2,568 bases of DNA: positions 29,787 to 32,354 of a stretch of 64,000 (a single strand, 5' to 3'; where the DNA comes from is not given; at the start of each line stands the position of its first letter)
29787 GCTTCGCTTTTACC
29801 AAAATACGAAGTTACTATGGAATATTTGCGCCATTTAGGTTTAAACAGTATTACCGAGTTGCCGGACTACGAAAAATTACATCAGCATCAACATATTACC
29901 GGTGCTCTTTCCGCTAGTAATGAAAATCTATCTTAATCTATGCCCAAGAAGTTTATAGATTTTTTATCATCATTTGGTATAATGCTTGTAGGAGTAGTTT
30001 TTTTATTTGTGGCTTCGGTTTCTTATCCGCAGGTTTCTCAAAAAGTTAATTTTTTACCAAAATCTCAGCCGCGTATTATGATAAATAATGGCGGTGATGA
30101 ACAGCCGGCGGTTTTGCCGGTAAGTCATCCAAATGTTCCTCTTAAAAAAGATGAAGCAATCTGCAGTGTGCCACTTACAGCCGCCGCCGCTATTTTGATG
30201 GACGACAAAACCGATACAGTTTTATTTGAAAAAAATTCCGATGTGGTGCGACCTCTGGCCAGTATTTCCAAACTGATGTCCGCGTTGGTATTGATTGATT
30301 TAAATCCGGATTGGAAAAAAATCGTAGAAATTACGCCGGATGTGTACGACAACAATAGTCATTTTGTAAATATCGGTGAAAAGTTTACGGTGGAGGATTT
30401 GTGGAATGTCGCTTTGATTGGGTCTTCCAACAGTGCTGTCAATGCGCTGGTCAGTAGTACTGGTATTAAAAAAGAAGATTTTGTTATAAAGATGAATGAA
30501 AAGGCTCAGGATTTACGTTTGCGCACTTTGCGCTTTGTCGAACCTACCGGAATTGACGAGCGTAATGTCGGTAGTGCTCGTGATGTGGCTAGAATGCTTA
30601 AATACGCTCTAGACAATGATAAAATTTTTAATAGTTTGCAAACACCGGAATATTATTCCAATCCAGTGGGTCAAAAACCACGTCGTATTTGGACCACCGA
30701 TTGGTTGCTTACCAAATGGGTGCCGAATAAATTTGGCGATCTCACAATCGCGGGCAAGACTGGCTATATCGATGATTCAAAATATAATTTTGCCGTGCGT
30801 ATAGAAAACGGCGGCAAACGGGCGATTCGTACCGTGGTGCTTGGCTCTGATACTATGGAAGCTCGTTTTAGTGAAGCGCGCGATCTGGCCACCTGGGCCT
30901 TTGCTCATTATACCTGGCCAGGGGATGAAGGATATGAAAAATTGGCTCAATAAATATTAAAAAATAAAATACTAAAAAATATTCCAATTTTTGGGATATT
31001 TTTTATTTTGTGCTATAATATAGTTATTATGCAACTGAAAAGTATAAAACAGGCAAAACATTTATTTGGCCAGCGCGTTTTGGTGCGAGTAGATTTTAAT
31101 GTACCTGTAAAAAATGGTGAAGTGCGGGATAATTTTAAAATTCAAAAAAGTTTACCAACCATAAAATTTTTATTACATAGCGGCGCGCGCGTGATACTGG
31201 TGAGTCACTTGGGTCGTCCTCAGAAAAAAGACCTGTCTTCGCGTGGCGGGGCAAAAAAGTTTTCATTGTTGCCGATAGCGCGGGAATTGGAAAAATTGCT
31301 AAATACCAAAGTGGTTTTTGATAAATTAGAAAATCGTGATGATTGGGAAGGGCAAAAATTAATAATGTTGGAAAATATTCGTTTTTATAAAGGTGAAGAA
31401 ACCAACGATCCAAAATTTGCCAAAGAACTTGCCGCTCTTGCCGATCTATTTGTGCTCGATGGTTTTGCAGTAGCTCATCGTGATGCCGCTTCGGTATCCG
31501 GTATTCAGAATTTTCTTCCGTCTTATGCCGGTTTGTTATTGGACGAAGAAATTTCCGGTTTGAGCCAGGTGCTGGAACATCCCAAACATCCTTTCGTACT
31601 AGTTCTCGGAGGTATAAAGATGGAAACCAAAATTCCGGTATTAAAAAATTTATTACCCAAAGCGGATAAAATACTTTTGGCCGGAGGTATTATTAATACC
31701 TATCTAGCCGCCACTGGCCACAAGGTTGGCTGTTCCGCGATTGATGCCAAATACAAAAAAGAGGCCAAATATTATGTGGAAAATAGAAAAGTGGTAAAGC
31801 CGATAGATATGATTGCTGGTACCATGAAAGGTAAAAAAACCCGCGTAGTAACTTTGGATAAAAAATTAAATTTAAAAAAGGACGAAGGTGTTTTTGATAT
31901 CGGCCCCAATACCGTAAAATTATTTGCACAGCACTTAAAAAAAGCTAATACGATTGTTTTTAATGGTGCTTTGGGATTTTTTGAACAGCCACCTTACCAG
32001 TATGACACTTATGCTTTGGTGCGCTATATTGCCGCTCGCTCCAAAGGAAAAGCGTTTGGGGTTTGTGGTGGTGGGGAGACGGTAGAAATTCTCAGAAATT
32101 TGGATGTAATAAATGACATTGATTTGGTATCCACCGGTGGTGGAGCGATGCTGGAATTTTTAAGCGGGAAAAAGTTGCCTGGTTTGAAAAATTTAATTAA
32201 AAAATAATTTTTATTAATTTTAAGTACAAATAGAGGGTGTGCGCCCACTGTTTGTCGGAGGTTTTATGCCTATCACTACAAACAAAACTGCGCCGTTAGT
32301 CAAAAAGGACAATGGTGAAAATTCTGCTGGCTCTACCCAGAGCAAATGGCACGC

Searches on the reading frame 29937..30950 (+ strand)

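Call 84: search_protein_families(library=pfam, proteins=[window:29937-30950:+], max_evalue=0.001)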
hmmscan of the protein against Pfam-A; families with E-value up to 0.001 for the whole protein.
window:29937-30950:+ (338 aa): 2 families
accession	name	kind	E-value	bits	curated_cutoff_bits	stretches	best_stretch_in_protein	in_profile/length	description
PF00768.25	Peptidase_S11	-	3.7e-35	122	27.6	1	80-305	10-238/239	D-alanyl-D-alanine carboxypeptidase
PF13354.11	Beta-lactamase2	-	2.7e-10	40.4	22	1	87-297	3-209/214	Beta-lactamase enzyme family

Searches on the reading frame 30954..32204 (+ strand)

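Call 84: search_protein_families(library=pfam, proteins=[window:30954-32204:+], max_evalue=0.001)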
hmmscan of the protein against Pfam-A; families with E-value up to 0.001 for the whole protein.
window:30954-32204:+ (417 aa): 1 family
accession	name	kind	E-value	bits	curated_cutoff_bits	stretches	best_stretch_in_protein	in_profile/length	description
PF00162.24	PGK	-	7.5e-114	381.1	27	1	37-406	6-379/379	Phosphoglycerate kinase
